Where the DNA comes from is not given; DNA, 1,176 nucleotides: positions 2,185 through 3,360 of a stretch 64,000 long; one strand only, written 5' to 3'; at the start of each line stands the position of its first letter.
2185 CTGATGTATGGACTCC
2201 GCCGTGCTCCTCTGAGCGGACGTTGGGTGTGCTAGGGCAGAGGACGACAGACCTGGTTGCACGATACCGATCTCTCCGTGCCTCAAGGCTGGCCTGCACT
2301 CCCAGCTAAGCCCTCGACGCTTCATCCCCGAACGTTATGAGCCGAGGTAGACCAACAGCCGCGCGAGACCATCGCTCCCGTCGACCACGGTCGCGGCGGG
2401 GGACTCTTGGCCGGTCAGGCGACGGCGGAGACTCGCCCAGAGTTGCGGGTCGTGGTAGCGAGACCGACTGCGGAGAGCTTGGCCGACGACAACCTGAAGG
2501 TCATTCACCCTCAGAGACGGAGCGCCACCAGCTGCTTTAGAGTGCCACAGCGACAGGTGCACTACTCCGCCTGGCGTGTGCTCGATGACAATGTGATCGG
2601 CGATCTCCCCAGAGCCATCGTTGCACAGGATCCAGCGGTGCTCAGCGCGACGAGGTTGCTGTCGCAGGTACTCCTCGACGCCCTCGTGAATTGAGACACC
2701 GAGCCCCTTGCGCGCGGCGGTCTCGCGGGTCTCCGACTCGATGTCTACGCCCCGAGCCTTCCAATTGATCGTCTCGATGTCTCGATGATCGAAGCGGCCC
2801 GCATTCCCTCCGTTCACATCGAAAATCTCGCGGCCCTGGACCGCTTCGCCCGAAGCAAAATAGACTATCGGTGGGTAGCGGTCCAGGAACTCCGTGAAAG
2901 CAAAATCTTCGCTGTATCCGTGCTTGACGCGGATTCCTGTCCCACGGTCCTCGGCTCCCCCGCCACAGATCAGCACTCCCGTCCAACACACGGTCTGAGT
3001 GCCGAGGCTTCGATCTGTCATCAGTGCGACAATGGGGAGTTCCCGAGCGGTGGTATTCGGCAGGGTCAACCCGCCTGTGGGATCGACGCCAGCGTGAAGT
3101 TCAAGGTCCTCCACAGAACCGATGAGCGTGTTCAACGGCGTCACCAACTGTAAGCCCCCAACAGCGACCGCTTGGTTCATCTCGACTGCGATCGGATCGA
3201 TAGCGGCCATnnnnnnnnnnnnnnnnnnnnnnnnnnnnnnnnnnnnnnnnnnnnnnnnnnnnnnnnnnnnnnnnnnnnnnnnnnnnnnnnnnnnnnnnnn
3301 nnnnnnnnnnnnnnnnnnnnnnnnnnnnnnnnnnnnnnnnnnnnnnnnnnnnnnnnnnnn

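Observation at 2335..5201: Translationally coupled SF2 helicase and Mrr-like protein pair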

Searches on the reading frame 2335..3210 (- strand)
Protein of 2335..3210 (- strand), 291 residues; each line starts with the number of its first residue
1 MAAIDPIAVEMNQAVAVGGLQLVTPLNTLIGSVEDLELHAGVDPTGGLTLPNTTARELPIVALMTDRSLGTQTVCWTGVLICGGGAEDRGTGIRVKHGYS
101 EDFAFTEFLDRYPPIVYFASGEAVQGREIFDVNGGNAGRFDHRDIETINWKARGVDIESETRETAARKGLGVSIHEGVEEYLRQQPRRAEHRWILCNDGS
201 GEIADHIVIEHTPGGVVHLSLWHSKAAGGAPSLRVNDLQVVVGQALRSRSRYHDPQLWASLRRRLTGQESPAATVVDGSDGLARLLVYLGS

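Call 7: search_protein_families(library=pfam, proteins=[window:2335-3210:-], max_evalue=0.1)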
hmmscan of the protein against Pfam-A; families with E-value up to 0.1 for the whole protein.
window:2335-3210:- (291 aa): 0 families

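Call 8: search_protein_families(library=padloc, proteins=[window:2335-3210:-], max_evalue=0.1)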
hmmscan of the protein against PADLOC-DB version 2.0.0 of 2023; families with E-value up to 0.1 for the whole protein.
window:2335-3210:- (291 aa): 1 family
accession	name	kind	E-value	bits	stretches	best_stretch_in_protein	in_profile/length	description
PDLC05077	PDC-S71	-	2.7e-06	24.5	1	189-247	422-475/589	-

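Call 9: search_protein_families(library=ncbifam, proteins=[window:2335-3210:-], max_evalue=0.1)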
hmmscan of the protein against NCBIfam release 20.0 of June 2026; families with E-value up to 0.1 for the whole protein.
window:2335-3210:- (291 aa): 0 families

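Call 10: find_homologous_proteins(query=window:2335-3210:-)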
Query window:2335-3210:- (291 aa): 18 proteins with E <= 0.001 among 6659 candidates.
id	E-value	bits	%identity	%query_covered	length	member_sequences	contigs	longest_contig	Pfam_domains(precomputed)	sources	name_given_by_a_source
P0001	3.8e-142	491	76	96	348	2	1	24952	-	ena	-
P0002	1.9e-97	344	55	98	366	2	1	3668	-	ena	-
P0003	1.2e-94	335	54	99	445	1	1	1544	-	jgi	jgi:hypothetical protein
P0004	1.6e-85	305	83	57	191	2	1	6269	-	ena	-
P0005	2.4e-69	252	65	57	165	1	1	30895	-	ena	-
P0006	8.0e-58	214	43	98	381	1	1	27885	-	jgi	jgi:hypothetical protein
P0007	1.4e-49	187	42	95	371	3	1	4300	-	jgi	-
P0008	2.7e-48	183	39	97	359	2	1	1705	-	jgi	jgi:hypothetical protein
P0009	6.0e-47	178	39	98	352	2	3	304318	-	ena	-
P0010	1.6e-44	170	38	97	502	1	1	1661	-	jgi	jgi:hypothetical protein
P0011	2.3e-44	170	48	68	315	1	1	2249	-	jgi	jgi:hypothetical protein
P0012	7.4e-42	161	55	52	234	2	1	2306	-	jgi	-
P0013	1.5e-33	134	54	47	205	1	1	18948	-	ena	-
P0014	4.6e-31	126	81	27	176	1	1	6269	-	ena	-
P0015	4.1e-28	116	51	43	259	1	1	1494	-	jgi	jgi:hypothetical protein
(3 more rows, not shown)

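Call 14: find_encoding_contigs(protein=P0001, flank=10000, max_places=3)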
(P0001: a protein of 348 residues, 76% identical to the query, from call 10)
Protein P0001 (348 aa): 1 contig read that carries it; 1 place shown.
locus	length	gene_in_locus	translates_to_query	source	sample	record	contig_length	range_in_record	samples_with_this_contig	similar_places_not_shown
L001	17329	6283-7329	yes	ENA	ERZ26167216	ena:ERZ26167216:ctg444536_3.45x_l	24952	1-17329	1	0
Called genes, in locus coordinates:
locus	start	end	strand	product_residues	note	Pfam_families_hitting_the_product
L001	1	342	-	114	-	?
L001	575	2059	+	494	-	PF00665:rve, PF22483:Mu-transpos_C_2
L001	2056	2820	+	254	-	PF01695:IstB_IS21, PF00308:Bac_DnaA (weak)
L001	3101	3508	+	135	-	PF14022:DUF4238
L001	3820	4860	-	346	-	PF01548:DEDD_Tnp_IS110, PF02371:Transposase_20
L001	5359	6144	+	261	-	PF01610:DDE_Tnp_ISL3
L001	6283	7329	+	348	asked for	-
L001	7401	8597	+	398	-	PF14690:Zn_ribbon_ISL3, PF13542:HTH_Tnp_ISL3 (faint), PF01610:DDE_Tnp_ISL3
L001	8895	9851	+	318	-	-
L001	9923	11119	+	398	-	PF14690:Zn_ribbon_ISL3, PF13542:HTH_Tnp_ISL3 (faint), PF01610:DDE_Tnp_ISL3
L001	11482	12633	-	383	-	PF14659:Phage_int_SAM_3, PF00589:Phage_integrase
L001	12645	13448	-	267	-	PF01381:HTH_3 (faint)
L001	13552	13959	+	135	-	PF12728:HTH_17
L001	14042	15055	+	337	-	PF13663:DUF4148 (faint)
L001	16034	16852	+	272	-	PF04250:DUF429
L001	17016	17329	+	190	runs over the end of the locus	PF12161:HsdM_N, PF02384:N6_Mtase (weak)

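Call 15: find_encoding_contigs(protein=P0009, flank=10000, max_places=3)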
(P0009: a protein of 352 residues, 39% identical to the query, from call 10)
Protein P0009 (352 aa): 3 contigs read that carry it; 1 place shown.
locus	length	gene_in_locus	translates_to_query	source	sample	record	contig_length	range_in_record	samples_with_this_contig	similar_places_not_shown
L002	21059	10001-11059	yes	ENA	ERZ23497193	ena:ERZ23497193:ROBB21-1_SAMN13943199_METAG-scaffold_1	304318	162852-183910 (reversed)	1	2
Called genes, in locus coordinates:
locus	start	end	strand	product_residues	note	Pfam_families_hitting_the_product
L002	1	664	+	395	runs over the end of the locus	PF13356:Arm-DNA-bind_3, PF22022:Phage_int_M, PF00589:Phage_integrase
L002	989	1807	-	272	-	-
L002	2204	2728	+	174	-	-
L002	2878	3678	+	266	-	PF01844:HNH (weak)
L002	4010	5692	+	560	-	PF02384:N6_Mtase (weak), PF07669:Eco57I (faint), PF22837:M_Eco57I_C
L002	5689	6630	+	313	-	PF09572:RE_XamI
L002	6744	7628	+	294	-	-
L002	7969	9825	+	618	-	PF04851:ResIII, PF00270:DEAD, PF00271:Helicase_C (weak)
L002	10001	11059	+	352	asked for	-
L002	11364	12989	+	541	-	-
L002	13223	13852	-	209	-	-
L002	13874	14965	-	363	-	-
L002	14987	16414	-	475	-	-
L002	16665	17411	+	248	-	-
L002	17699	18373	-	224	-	PF07885:Ion_trans_2, PF02254:TrkA_N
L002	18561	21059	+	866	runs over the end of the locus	PF00133:tRNA-synt_1, PF09334:tRNA-synt_1g (weak), PF00133:tRNA-synt_1, PF08264:Anticodon_1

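Call 16: find_encoding_contigs(protein=P0006, flank=10000, max_places=3)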
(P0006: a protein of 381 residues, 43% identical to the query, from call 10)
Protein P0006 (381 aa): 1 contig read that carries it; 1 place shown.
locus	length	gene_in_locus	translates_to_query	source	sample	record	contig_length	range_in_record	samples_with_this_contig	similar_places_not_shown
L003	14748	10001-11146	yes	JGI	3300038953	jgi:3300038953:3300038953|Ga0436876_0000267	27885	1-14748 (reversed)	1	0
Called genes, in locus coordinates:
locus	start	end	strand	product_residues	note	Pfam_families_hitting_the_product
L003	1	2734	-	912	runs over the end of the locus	PF00580:UvrD-helicase, PF13245:AAA_19, PF13361:UvrD_C, PF13538:UvrD_C_2 (weak), PF12705:PDDEXK_1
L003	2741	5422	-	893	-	PF00270:DEAD, PF00271:Helicase_C, PF22982:WHD_HRQ1 (weak), PF09369:MZB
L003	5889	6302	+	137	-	-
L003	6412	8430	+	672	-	PF04851:ResIII, PF00270:DEAD, PF00271:Helicase_C (weak)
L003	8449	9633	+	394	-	PF13701:DDE_Tnp_1_4, PF01609:DDE_Tnp_1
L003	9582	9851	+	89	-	PF13701:DDE_Tnp_1_4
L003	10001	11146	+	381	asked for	-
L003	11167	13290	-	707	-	PF03235:GmrSD_N, PF07510:GmrSD_C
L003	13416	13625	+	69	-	-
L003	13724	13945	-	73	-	-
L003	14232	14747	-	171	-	?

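Call 17: find_encoding_contigs(protein=P0005, flank=10000, max_places=3)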
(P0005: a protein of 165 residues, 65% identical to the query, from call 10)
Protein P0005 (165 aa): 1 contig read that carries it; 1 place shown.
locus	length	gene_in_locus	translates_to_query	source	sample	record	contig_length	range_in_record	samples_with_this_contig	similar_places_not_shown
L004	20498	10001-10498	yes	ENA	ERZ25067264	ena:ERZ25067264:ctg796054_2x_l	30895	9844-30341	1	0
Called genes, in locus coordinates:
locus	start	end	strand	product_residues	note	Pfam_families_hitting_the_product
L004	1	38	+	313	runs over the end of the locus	-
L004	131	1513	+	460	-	PF00201:UDPGT, PF04101:Glyco_tran_28_C (weak), PF06722:EryCIII-like_C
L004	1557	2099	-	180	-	PF01501:Glyco_transf_8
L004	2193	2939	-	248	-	PF00872:Transposase_mut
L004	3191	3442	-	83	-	-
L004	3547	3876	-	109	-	PF01501:Glyco_transf_8 (weak)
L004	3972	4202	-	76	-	-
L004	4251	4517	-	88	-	PF01501:Glyco_transf_8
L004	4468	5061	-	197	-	-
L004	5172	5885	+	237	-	PF01522:Polysacc_deac_1 (faint)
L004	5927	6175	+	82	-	-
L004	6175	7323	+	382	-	PF13439:Glyco_transf_4, PF13579:Glyco_trans_4_4, PF20706:GT4-conflict, PF00534:Glycos_transf_1, PF13692:Glyco_trans_1_4, PF13524:Glyco_trans_1_2 (weak)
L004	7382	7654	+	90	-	-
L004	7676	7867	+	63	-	-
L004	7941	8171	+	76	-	PF01326:PPDK_N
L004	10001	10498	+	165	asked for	-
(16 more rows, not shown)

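Call 18: find_encoding_contigs(protein=P0002, flank=10000, max_places=3)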
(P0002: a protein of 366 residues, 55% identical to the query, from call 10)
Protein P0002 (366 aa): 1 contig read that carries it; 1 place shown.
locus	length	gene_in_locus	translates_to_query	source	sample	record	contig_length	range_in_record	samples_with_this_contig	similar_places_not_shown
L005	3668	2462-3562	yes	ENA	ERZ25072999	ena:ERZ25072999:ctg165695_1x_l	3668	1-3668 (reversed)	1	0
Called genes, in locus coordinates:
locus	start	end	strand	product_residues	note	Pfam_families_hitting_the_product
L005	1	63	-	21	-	?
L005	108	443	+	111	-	-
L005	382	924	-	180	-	-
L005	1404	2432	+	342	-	-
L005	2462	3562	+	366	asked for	-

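Call 19: find_related_loci(query=A1, collection=genome_contigs, flank=10000)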
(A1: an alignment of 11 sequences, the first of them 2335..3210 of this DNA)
Query A1 (291 aa) in genome_contigs; peptide patterns used: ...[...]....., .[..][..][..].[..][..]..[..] (x = any residue, [..] = any of these).
82 stretches matched a pattern; 35 encode a relative of the query (tblastn E <= 1e-3); 35 distinct loci.
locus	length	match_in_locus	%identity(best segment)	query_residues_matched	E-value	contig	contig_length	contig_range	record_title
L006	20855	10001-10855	95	6-290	0e+0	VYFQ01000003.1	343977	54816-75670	MAG: Acidimicrobiaceae bacterium isolate SB0677_bin_3 NODE_3_length_343977_cov_59.379813, whole genome shotgun sequence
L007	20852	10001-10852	54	6-290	8e-99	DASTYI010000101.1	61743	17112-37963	MAG TPA_asm: Iamia sp. isolate SMAG_U2437 k141_527486, whole genome shotgun sequence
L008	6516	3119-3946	51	6-282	5e-87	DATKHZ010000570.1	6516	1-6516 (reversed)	MAG TPA_asm: Acidimicrobiales bacterium isolate SMAG_U14591 k141_2142130, whole genome shotgun sequence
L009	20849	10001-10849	44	7-290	1e-79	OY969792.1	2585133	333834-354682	MAG: uncultured Acidimicrobiaceae bacterium isolate MFD00964.bin.c.1 genome assembly, chromosome: 1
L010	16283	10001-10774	46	32-290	6e-67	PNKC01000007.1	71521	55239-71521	MAG: Anaerolinea sp. isolate PR.017 PR_1000104_71521, whole genome shotgun sequence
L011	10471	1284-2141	42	6-290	2e-61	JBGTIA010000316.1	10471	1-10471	MAG: Ilumatobacteraceae bacterium isolate JTS-RE252 k141_10067302, whole genome shotgun sequence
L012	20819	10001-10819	42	6-280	2e-54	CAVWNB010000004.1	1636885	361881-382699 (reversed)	MAG: uncultured Solirubrobacteraceae bacterium isolate MFD00991.bin.2.103 genome assembly, contig: contig_6860, whole ge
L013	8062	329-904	50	96-290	1e-53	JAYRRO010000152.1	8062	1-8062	MAG: Dehalococcoidia bacterium isolate XM1_ASGE3bin.31 k141_521165, whole genome shotgun sequence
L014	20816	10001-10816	41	6-279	2e-52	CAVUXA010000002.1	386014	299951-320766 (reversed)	MAG: uncultured Solirubrobacteraceae bacterium isolate MFD08203.bin.1.4 genome assembly, contig: contig_1086, whole geno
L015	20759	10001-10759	43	31-290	3e-52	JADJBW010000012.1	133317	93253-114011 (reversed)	MAG: Actinomycetota bacterium isolate Aved_18-Q3-R54-62_BAT3C.633 tig00024217-10-1331530, whole genome shotgun sequence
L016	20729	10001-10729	42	33-287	2e-49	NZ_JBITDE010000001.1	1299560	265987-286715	Kribbella sp. NPDC051587 NPDC051587_36_A1.ctg-0001, whole genome shotgun sequence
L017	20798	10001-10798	41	6-291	7e-49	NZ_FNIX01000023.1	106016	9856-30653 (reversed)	Lentzea jiangxiensis strain CGMCC 4.6609, whole genome shotgun sequence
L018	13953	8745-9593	39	6-290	9e-48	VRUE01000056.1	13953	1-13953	MAG: Solirubrobacterales bacterium isolate MohnsGC08_bin146 NODE_63_length_13953_cov_67.304050, whole genome shotgun seq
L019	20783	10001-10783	39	6-282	6e-48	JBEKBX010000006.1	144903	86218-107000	MAG: Acidimicrobiales bacterium isolate SPRUCE 146 SPRUCE_146_6, whole genome shotgun sequence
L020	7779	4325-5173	39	6-290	9e-48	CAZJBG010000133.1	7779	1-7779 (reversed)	MAG TPA_asm: uncultured bacterium isolate binchicken_co85_10 genome assembly, contig: NODE_4195_length_7779_cov_82.22967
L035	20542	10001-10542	43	105-290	2e-29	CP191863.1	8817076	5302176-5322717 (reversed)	Actinosynnema sp. CA-248983 chromosome, complete genome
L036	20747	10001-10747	38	32-284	6e-36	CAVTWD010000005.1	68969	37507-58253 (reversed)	MAG: uncultured Acidimicrobiales bacterium isolate MFD04944.bin.2.192 genome assembly, contig: contig_14705, whole genom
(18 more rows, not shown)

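Call 37: predict_structure(alignment_id=A5)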
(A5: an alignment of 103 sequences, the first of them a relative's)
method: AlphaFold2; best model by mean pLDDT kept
length: 366 residues; sequences in the alignment: 103
mean_pLDDT: 93.8   pTM: 0.67
mean pLDDT of the five models: 93.8, 93.5, 93.4, 93.1, 93.0
residues with pLDDT >= 90: 315; 70-90: 45; 50-70: 5; < 50: 1
segments of 3 or more residues with pLDDT < 50: none
pLDDT, mean of each block of 10 residues (from residue 1): 90 88 96 96 96 96 96 97 95 95 94 96 89 66 92 97 97 98 98 98 96 96 97 94 93 92 98 97 97 85 89 96 97 94 93 87 97
secondary structure, 60 per line:
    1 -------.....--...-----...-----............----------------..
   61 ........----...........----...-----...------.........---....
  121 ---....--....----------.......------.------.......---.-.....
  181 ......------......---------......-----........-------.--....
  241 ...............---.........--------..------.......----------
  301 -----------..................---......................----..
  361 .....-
elements in order: E8-12 E23-25 E31-34 E38-42 E59-68 E73-83 E88-90 E96-98 H107-113 E117-120 E124-127 E130-133 E147-150 H164-170 H176-186 E193-198 E208-213 E219-226 H237-255 H259-267 H284-290 E312-324 H325-329 H333-354 E359-365

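Call 56: search_protein_families(library=padloc, alignment_id=A7, max_evalue=0.00001)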
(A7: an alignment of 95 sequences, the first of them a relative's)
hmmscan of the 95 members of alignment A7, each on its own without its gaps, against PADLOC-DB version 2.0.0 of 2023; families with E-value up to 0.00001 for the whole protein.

A. member 1, L006:11095-15729:- (1544 aa): 5 families
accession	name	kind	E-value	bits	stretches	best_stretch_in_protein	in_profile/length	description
PDLC03968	TmtA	-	0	1485.5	1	19-1532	7-1481/1486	-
PDLC03966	TmtA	-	4.8e-22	75.7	1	92-378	47-382/1655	-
PDLC03969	TmtA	-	1.4e-19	67.2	1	140-365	97-335/1563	-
PDLC03972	TmtA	-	8.5e-14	48.6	1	94-369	47-340/1302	-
PDLC03964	TmtA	-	4.3e-13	46.2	0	94-175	52-138/1538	-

B. families by the number of members that match (of 95 scanned): 452 families (the first 25 are shown)
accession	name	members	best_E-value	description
PDLC03859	LmuB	3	8.7e-109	-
PDLC04134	mad2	2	1.3e-60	mads_2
PDLC04772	PDC-M68A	2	8.2e-31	-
PDLC00739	Effector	2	1.5e-28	Endonuclease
PDLC00746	Effector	2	4.3e-27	Endonuclease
PDLC01997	SAVED1--SAVED_HNH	2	2.5e-26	-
PDLC01998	SAVED1--SAVED_HNH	2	3.8e-24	-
PDLC00751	Effector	2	6.7e-24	Endonuclease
PDLC00742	Effector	2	5.3e-23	Endonuclease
PDLC00749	Effector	2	2.3e-20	Endonuclease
PDLC04135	mad3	2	4.6e-19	mads_3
PDLC02980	AriA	2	2.2e-15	-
PDLC00747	Effector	2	6.8e-13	Endonuclease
PDLC00406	SduA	2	9.6e-13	DUF4263 domain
PDLC04140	mad8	2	3.2e-12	mads_8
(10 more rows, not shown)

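Call 57: search_protein_families(library=pfam, alignment_id=A7, max_evalue=0.00001)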
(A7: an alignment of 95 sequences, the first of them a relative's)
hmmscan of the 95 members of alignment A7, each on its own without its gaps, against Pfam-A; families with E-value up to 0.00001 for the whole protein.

A. member 1, L006:11095-15729:- (1544 aa): 1 family
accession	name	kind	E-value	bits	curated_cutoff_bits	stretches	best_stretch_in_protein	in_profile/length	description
PF25794.1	SACS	-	6.4e-06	26.6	32.8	0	92-115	21-44/247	Sacsin domain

B. families by the number of members that match (of 95 scanned): 97 families (the first 25 are shown)
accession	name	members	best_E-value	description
PF00589.27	Phage_integrase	3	1e-29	Phage integrase family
PF14659.12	Phage_int_SAM_3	3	6.6e-13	Phage integrase, N-terminal SAM-like domain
PF13401.12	AAA_22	3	8e-12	AAA domain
PF07992.20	Pyr_redox_2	2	4.6e-42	Pyridine nucleotide-disulphide oxidoreductase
PF13738.12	Pyr_redox_3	2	3.1e-18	Pyridine nucleotide-disulphide oxidoreductase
PF13304.12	AAA_21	2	1.1e-15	AAA domain, putative AbiEii toxin, Type IV TA system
PF13476.12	AAA_23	2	1.6e-12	AAA domain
PF00270.35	DEAD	2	6.4e-12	DEAD/DEAH box helicase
PF01170.24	UPF0020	2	1.4e-09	RMKL-like, methyltransferase domain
PF01946.23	Thi4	2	1.1e-06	Thi4 family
PF01180.27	DHO_dh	1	1e-93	Dihydroorotate dehydrogenase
PF03190.21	Thioredox_DsbH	1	2e-69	Protein of unknown function, DUF255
PF02384.22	N6_Mtase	1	2.7e-64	N-6 DNA Methylase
PF01926.29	MMR_HSR1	1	1.5e-57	50S ribosome-binding GTPase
PF13604.12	AAA_30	1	1.7e-52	AAA domain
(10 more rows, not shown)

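Call 67: fold_search(model_id=the predicted structure, library=pdb)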
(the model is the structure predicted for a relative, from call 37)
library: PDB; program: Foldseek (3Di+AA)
matches with E <= 10: 689; with E <= 0.001: 0
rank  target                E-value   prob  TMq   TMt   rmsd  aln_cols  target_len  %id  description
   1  4dap                  5.2e-02  0.12  0.12  0.17  20.1       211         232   10  The structure of Escherichia coli SfsA (released 2013-08-14)
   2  2h1t_A                5.5e-02  0.08  0.10  0.14  21.5       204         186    9  Crystal structure of a duf1089 family protein (pa1994) from pseudomonas aeruginosa at 1.80 A resolution (released 2006-05-30)
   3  2fok_B                6.9e-02  0.38  0.16  0.11  12.9       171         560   10  STRUCTURE OF RESTRICTION ENDONUCLEASE FOKI (released 1998-06-17)
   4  5gkj_B                1.1e-01  0.15  0.19  0.27  19.0       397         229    8  Structure of EndoMS in apo form (released 2016-11-02)
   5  2fok_A                1.4e-01  0.35  0.16  0.11  12.3       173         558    9  STRUCTURE OF RESTRICTION ENDONUCLEASE FOKI (released 1998-06-17)
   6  7w6m_A                1.4e-01  0.08  0.10  0.04  15.3       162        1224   11  Cryo-EM map of PEDV (Pintung 52) S protein with all three protomers in the D0-down conformation determined in situ on  (released 2022-08-03)
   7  1fok_A                1.8e-01  0.38  0.17  0.12  10.2       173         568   10  STRUCTURE OF RESTRICTION ENDONUCLEASE FOKI BOUND TO DNA (released 1997-12-03)
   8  6rbf_B                1.8e-01  0.15  0.10  0.10  13.8       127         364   12  Mucin 2 D3 domain (released 2019-08-14)
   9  8k7u_B                1.9e-01  0.11  0.08  0.06  12.4       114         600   14  the alpha-galactosidase 5 with Cacl2 (released 2024-07-31)
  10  7pcf_E                2.1e-01  0.07  0.14  0.14  15.5       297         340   11  Human methemoglobin bound to Staphylococcus aureus hemophore IsdB (released 2022-04-13)
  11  6rbf_A                2.2e-01  0.12  0.10  0.09  13.6       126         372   12  Mucin 2 D3 domain (released 2019-08-14)
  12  5ijn_MODEL_1_A        2.4e-01  0.04  0.10  0.07  19.8       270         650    8  Composite structure of the inner ring of the human nuclear pore complex (32 copies of Nup205) (released 2016-04-27)
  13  5ijn_MODEL_1_E        2.4e-01  0.04  0.10  0.05  19.8       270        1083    8  Composite structure of the inner ring of the human nuclear pore complex (32 copies of Nup205) (released 2016-04-27)
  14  8xl0_F                2.7e-01  0.02  0.10  0.04  27.1       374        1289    9  Citrate-induced filament of human acetyl-coenzyme A carboxylase 1 (ACC1-citrate) (released 2024-10-23)
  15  9a0f_d1               2.8e-01  0.03  0.10  0.05  17.0       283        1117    8  Integrative model of the wild type yeast nuclear pore complex (released 2020-08-28)
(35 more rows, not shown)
